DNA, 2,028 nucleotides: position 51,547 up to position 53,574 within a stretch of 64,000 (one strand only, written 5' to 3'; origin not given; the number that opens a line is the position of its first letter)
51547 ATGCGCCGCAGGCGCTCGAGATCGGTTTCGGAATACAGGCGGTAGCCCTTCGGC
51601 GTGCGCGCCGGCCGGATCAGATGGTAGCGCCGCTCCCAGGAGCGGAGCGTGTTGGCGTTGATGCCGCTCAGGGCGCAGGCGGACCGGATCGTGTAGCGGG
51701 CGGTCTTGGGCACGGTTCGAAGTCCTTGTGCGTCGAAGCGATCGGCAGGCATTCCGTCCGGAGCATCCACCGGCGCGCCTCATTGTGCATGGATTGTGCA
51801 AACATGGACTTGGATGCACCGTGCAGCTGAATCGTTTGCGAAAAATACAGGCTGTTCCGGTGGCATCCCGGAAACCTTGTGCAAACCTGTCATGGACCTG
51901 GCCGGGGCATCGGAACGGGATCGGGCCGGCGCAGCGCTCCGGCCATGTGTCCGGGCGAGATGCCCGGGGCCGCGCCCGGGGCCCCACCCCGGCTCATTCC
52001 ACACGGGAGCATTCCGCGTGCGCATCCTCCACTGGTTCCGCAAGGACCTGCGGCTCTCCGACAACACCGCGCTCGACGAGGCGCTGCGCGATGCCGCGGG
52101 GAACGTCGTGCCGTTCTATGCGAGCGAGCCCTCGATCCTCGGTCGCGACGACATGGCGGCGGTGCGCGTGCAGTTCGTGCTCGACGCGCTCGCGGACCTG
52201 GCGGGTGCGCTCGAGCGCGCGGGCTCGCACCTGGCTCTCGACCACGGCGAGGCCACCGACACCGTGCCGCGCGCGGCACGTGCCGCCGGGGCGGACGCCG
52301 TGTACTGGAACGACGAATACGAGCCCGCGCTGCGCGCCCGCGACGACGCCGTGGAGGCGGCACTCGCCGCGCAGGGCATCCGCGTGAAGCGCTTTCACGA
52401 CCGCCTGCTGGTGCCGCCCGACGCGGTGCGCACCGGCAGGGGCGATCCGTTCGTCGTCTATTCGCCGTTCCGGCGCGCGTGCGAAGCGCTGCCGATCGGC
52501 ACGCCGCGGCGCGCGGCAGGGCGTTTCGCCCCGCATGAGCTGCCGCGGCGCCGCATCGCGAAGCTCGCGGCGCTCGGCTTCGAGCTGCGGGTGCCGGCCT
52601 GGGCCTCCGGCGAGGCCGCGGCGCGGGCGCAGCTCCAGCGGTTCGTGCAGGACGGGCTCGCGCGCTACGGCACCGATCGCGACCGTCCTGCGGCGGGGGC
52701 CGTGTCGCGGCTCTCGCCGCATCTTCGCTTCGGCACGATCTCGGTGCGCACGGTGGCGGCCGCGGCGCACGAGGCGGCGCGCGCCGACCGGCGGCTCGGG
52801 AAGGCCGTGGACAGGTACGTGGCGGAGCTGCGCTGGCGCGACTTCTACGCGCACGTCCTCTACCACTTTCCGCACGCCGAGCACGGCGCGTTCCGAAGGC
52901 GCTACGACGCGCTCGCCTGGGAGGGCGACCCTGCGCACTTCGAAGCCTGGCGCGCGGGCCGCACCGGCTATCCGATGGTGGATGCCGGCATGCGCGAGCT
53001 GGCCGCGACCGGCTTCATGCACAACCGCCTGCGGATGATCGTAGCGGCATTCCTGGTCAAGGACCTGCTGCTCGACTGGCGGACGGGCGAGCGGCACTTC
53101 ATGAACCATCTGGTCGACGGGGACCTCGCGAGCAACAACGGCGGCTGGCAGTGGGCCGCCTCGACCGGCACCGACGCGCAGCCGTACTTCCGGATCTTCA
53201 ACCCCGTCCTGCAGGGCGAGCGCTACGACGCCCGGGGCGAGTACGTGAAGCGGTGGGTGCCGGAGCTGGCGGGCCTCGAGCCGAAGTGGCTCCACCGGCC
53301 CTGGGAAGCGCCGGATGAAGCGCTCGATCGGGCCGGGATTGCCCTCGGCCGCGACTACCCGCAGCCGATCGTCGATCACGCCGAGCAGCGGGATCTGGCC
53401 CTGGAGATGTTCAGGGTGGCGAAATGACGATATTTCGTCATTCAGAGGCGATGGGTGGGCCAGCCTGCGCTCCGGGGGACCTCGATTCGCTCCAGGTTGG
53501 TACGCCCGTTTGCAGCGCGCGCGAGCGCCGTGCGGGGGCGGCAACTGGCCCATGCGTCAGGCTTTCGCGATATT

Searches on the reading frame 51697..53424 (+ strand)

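Call 42: search_protein_families(library=pfam, proteins=[window:51697-53424:+], max_evalue=0.001)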
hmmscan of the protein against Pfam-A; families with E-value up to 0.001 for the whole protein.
window:51697-53424:+ (576 aa): 2 families
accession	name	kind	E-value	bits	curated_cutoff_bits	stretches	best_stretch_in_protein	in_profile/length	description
PF03441.19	FAD_binding_7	-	5.2e-89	297.5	27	1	375-572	2-201/203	FAD binding domain of DNA photolyase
PF00875.24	DNA_photolyase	-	7e-45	153.4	26.6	1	111-264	2-154/164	DNA photolyase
